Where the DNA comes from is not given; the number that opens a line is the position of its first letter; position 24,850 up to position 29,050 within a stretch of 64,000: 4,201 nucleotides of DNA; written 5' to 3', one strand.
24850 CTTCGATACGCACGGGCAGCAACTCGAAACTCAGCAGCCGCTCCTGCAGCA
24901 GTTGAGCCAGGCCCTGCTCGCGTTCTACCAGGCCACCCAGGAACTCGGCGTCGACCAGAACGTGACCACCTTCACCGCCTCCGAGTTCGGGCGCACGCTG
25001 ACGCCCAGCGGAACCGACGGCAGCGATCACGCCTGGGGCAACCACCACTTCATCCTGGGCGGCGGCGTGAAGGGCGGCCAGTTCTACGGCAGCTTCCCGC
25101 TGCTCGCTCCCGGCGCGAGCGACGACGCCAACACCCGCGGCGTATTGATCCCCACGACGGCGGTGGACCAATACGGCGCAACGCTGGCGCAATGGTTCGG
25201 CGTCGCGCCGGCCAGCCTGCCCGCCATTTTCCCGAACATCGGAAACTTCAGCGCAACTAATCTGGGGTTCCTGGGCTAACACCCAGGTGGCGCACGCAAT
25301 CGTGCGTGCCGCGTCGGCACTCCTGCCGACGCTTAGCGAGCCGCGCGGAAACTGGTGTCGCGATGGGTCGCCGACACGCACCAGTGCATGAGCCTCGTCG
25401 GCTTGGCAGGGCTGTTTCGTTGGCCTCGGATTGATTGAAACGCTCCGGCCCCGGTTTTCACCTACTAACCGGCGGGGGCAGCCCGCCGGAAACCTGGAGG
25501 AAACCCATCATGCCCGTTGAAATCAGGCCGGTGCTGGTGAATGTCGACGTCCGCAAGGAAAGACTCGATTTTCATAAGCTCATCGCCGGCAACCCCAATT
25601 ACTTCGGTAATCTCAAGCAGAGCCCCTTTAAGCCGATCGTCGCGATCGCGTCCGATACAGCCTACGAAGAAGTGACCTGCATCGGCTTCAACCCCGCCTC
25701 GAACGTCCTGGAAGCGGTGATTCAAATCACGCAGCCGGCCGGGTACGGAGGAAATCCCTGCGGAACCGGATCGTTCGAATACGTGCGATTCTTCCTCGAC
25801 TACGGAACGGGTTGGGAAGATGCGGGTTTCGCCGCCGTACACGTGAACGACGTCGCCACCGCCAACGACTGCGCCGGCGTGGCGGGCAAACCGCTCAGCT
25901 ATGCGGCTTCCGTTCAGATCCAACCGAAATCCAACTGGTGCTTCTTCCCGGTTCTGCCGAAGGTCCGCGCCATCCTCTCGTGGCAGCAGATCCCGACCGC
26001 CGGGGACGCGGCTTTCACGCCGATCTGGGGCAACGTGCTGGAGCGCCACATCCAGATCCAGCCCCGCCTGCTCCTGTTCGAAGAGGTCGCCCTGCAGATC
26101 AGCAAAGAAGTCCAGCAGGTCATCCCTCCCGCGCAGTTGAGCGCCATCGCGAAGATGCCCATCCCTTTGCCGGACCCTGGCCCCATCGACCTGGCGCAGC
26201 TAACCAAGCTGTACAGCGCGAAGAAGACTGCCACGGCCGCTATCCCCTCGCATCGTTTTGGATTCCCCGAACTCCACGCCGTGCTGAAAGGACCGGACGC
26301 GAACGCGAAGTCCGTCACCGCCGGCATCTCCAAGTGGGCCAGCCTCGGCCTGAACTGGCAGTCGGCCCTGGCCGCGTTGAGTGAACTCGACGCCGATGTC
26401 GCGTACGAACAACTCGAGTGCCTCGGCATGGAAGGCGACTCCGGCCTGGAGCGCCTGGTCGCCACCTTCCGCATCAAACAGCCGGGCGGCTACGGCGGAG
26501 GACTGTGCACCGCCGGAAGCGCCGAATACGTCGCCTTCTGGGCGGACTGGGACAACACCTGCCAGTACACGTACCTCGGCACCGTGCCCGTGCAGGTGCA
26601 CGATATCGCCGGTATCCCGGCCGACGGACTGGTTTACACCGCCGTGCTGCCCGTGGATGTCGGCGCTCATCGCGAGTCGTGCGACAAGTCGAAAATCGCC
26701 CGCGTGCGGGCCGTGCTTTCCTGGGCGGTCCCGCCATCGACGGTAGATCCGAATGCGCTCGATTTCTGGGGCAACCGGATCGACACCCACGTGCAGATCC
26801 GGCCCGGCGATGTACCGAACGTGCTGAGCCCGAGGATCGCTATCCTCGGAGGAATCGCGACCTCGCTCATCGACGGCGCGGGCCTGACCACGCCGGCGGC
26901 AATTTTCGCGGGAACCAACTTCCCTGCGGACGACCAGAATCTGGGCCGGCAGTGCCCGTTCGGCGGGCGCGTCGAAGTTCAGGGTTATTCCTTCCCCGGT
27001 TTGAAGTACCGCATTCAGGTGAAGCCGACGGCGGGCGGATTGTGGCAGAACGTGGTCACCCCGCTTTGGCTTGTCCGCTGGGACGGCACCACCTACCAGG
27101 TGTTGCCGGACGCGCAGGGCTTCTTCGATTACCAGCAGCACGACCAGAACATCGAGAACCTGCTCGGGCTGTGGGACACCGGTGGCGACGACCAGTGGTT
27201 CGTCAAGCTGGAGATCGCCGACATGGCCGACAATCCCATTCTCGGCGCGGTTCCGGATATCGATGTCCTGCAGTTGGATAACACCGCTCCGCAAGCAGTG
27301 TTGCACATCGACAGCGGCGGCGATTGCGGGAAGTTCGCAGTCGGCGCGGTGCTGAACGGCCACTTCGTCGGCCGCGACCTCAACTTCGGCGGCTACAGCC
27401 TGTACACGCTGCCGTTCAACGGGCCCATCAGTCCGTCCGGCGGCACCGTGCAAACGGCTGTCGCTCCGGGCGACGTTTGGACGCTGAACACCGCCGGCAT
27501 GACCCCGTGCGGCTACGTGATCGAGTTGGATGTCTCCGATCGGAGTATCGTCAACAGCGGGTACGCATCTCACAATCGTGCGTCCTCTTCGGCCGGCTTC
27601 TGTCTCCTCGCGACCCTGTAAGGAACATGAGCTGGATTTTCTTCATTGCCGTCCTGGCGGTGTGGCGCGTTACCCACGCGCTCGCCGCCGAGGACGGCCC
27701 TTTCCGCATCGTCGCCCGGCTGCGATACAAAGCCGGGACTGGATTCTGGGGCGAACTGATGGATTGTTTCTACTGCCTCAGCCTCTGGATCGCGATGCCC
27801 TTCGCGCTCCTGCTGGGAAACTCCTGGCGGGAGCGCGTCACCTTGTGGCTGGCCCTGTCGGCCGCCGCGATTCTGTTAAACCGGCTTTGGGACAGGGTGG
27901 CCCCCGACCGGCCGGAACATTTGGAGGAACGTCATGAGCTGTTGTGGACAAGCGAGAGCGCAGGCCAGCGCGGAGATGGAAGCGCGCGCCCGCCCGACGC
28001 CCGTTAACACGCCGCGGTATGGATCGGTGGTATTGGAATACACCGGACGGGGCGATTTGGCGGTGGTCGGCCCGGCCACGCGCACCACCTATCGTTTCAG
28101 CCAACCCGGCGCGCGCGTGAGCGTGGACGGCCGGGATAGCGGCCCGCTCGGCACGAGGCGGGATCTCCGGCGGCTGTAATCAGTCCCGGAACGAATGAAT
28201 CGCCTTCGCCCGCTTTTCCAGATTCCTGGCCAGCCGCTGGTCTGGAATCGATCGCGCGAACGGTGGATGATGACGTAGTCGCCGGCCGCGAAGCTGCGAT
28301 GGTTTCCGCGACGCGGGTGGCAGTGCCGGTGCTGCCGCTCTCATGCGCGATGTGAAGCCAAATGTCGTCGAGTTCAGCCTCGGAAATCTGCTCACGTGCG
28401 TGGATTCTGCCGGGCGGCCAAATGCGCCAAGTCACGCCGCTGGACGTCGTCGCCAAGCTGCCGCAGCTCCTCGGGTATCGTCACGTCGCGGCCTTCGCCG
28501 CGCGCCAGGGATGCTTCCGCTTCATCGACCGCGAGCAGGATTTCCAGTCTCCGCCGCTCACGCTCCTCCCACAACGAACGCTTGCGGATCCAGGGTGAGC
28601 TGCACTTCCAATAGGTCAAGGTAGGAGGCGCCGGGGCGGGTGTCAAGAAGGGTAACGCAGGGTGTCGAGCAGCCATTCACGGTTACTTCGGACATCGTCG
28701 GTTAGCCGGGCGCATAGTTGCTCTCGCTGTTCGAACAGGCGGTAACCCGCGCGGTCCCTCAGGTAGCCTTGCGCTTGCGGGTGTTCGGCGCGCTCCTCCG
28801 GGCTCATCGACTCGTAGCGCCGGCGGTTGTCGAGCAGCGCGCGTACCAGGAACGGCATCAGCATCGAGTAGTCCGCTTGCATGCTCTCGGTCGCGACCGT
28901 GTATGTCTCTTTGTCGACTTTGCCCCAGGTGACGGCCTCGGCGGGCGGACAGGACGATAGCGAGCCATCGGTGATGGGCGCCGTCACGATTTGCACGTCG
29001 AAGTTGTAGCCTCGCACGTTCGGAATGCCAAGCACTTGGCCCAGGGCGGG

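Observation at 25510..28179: Unrecognisable three-gene cluster: 703-aa tandem-domain protein, DUF1360 membrane protein, overlapping small ORF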

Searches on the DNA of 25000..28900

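Call 89: search_rna_families(source=window, start=25000, end=28900, threshold=evalue, max_evalue=1)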
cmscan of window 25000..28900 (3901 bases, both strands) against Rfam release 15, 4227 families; matches with E-value up to 1: 0.
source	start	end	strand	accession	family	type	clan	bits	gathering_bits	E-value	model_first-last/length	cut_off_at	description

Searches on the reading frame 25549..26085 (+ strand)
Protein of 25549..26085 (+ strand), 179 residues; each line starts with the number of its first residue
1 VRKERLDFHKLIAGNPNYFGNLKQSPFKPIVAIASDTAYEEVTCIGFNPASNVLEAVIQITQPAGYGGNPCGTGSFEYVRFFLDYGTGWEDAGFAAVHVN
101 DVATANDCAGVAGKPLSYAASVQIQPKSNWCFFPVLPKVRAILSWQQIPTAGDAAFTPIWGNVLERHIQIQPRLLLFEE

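Call 60: predict_structure(alignment_id=A4)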
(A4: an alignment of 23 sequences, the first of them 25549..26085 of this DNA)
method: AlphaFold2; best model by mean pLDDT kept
length: 179 residues; sequences in the alignment: 23
mean_pLDDT: 85.1   pTM: 0.83
mean pLDDT of the five models: 85.1, 81.3, 80.0, 79.9, 78.5
residues with pLDDT >= 90: 93; 70-90: 53; 50-70: 31; < 50: 2
segments of 3 or more residues with pLDDT < 50: none
pLDDT, mean of each block of 10 residues (from residue 1): 84 92 89 86 93 94 76 86 94 93 63 75 85 81 95 93 93 59
secondary structure, 60 per line:
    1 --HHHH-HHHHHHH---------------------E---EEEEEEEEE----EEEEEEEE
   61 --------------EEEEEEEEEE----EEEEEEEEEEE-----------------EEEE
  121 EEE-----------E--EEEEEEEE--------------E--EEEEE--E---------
elements in order: H3-6 H8-14 E40-48 E53-60 E75-84 E89-99 E117-123 E138-145 E163-167

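Call 66: fold_search(model_id=the predicted structure, library=pdb)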
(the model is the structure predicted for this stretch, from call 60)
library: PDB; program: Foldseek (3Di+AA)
matches with E <= 10: 1570; with E <= 0.001: 0
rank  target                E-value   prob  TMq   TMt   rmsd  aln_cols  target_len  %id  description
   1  1va9_MODEL_1_A        1.7e-03  0.99  0.33  0.43   9.6       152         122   10  Solution structure of the second FNIII domain of DSCAML1 protein (released 2005-02-22)
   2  7su0_D                2.0e-03  0.99  0.32  0.43   9.3       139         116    9  Crystal structure of an acidic pH-selective Ipilimumab variant Ipi.105 in complex with CTLA-4 (released 2022-03-02)
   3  6r4n_E                2.3e-03  0.97  0.31  0.36   8.4       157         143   13  Crystal structure of S. cerevisia Niemann-Pick type C protein NPC2 with ergosterol bound (released 2019-09-25)
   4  6r4n_H                2.3e-03  0.96  0.30  0.35   9.0       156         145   13  Crystal structure of S. cerevisia Niemann-Pick type C protein NPC2 with ergosterol bound (released 2019-09-25)
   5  6gq8_A                2.6e-03  0.99  0.34  0.48   6.2       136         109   10  Superoxide reductase from Nanoarchaeum equitans (released 2018-06-20)
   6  8to7_G                2.6e-03  0.92  0.29  0.37  11.4       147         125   10  Cryo-EM structure of HERH-b*01 Fab in complex with HIV-1 Env trimer BG505.DS SOSIP (released 2024-08-07)
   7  8vh1_C                2.9e-03  0.94  0.30  0.26  10.9       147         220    9  CH235.12 Fab bound to the HIV-1 CH505.M5 SOSIP (released 2024-10-02)
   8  3bx7_C                3.3e-03  0.96  0.32  0.42   9.3       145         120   10  Engineered Human Lipocalin 2 (LCN2) in Complex with the Extracellular Domain of Human CTLA-4 (released 2009-01-20)
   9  6rp8_c                3.5e-03  0.93  0.27  0.38   9.5       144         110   10  Crystal Structure of Ipilimumab Fab complexed with CTLA-4 at 2.6A resolution (released 2020-07-08)
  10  6gk4_E                3.5e-03  0.89  0.27  0.34  12.1       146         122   10  Human NBD1 of CFTR in complex with nanobodies D12 and T8 (released 2019-06-19)
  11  6r4n_A                3.7e-03  0.95  0.30  0.36   9.0       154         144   14  Crystal structure of S. cerevisia Niemann-Pick type C protein NPC2 with ergosterol bound (released 2019-09-25)
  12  6p67_K                4.1e-03  0.92  0.31  0.30   9.1       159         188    9  Crystal Structure of a Complex of human IL-7Ralpha with an anti-IL-7Ralpha 2B8 Fab (released 2019-09-04)
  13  6om2_A                4.1e-03  0.80  0.29  0.11  14.1       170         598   11  Crystal structure of atypical integrin alphaV beta8 with proTGF-beta1 ligand peptide (released 2019-12-11)
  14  4bfk_B                4.3e-03  0.97  0.31  0.40   7.6       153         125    7  Superoxide reductase (Neelaredoxin) from Archaeoglobus fulgidus E12Q mutant (released 2014-03-26)
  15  6r4n_C                4.6e-03  0.97  0.32  0.37   8.6       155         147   14  Crystal structure of S. cerevisia Niemann-Pick type C protein NPC2 with ergosterol bound (released 2019-09-25)
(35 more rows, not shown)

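Call 76: search_protein_representatives(alignment_id=A4)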
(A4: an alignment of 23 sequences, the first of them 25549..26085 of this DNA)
Query: 23 sequences, 179 profile positions. Proteins with E-value up to 0.001 (for the whole library): 1000; up to 1e-10: 747; up to 1e-30: 382. The best 150 are listed.
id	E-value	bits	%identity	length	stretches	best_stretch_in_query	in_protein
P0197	8.0e-116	400.5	-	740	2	3-178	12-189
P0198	5.2e-112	388.0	-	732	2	2-178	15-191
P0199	1.3e-111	386.7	-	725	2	3-176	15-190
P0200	6.3e-110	381.2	-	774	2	2-178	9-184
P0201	6.6e-107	371.4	-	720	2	3-179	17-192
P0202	1.1e-105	367.5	-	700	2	2-175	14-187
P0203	1.9e-104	363.4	-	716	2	4-178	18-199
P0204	4.7e-104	362.1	-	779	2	3-176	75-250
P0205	6.4e-104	361.7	-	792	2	2-175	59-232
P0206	7.6e-102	354.9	-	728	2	4-178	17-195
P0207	1.3e-99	347.7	-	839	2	2-178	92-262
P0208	1.3e-99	347.7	-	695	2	2-173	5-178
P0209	6.1e-99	345.5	-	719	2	2-171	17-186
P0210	1.8e-98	343.9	-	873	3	2-175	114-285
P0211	1.9e-98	343.8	-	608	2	3-178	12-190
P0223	3.1e-95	333.4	-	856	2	2-175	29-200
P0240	7.8e-91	319.0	-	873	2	2-173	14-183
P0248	5.7e-90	316.2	-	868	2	2-173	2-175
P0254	8.9e-89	312.3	-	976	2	3-179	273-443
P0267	6.2e-87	306.3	-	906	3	1-177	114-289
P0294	1.3e-83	295.6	-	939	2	4-174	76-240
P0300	2.5e-83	294.6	-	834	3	6-173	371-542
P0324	2.8e-80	284.7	-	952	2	2-174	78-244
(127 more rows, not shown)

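Call 77: search_protein_families(library=pfam, proteins=[P0254, P0300, P0294, P0324, P0240, P0248, P0223, P0210, P0267, P0207], max_evalue=0.01)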
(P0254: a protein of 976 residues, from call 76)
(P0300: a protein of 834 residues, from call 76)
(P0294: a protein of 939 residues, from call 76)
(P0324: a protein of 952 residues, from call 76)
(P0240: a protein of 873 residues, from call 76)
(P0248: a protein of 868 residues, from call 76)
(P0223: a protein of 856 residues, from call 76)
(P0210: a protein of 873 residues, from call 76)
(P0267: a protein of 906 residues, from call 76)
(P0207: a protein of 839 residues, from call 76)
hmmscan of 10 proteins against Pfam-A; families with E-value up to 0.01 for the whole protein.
P0254 (976 aa): 0 families

P0300 (834 aa): 2 families
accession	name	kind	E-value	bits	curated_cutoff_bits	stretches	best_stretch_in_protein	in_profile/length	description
PF13620.12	CarboxypepD_reg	-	0.00014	22.6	32.3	1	8-52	2-43/82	Carboxypeptidase regulatory-like domain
PF01060.29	TTR-52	-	0.0086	17.1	24.9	0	17-79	8-66/79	Transthyretin-like family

P0294 (939 aa): 2 families
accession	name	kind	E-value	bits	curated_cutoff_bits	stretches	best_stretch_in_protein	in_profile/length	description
PF00932.25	LTD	-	4.4e-22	79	34.3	1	841-935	16-103/109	Lamin Tail Domain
PF01471.23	PG_binding_1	-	7.7e-16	58.5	23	1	9-64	2-57/57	Putative peptidoglycan binding domain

P0324 (952 aa): 2 families
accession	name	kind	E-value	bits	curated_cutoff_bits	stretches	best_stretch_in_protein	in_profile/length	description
PF00932.25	LTD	-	6.3e-19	68.8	34.3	1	857-952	19-107/109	Lamin Tail Domain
PF01471.23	PG_binding_1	-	2.6e-09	37.6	23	1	9-64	2-57/57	Putative peptidoglycan binding domain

P0240 (873 aa): 1 family
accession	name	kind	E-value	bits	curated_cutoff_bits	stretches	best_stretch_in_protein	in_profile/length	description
PF20009.4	GEVED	-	5.2e-08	34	24.4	1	289-315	1-27/78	GEVED domain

P0248 (868 aa): 1 family
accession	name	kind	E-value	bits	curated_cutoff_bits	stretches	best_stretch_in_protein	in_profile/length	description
PF20009.4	GEVED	-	9.4e-06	26.8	24.4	0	78-96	1-19/78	GEVED domain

P0223 (856 aa): 1 family
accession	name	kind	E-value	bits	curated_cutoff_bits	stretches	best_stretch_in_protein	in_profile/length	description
PF20009.4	GEVED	-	0.00033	21.9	24.4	0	106-130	2-26/78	GEVED domain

P0210 (873 aa): 0 families

P0267 (906 aa): 0 families

P0207 (839 aa): 1 family
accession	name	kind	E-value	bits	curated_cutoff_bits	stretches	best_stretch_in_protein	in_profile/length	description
PF12836.13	HHH_3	-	2.3e-09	37.7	27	1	44-83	22-61/65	Helix-hairpin-helix motif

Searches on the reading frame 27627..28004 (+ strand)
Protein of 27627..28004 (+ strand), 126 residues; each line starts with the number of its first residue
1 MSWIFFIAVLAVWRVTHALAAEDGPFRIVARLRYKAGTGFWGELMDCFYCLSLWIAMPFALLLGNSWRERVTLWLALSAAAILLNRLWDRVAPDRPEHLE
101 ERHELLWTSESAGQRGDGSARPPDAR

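Call 5: search_protein_families(library=pfam, proteins=[window:27627-28004:+], max_evalue=0.1)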
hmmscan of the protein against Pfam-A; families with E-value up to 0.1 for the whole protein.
window:27627-28004:+ (126 aa): 2 families
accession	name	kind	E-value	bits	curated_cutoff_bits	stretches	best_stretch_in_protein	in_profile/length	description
PF07098.16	DUF1360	-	0.00011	22.5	21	1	38-83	50-97/102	Protein of unknown function (DUF1360)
PF22267.1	MlrA_C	-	0.052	14.3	27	1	60-114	4-61/77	Transcriptional regulator MlrA, C-terminal domain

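Call 6: search_protein_families(library=ncbifam, proteins=[window:27627-28004:+], max_evalue=1)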
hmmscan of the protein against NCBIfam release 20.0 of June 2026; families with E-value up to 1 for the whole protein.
window:27627-28004:+ (126 aa): 0 families

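Call 7: search_protein_families(library=padloc, proteins=[window:27627-28004:+], max_evalue=1)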
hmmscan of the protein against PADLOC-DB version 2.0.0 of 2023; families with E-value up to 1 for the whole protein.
window:27627-28004:+ (126 aa): 0 families

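Call 41: search_protein_families(library=phrogs, proteins=[window:27627-28004:+], max_evalue=1)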
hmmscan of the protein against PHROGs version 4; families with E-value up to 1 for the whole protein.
window:27627-28004:+ (126 aa): 1 family
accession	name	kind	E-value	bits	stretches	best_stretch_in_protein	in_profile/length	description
phrog_781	-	unknown function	1.7e-07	31.7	1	4-97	40-140/152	-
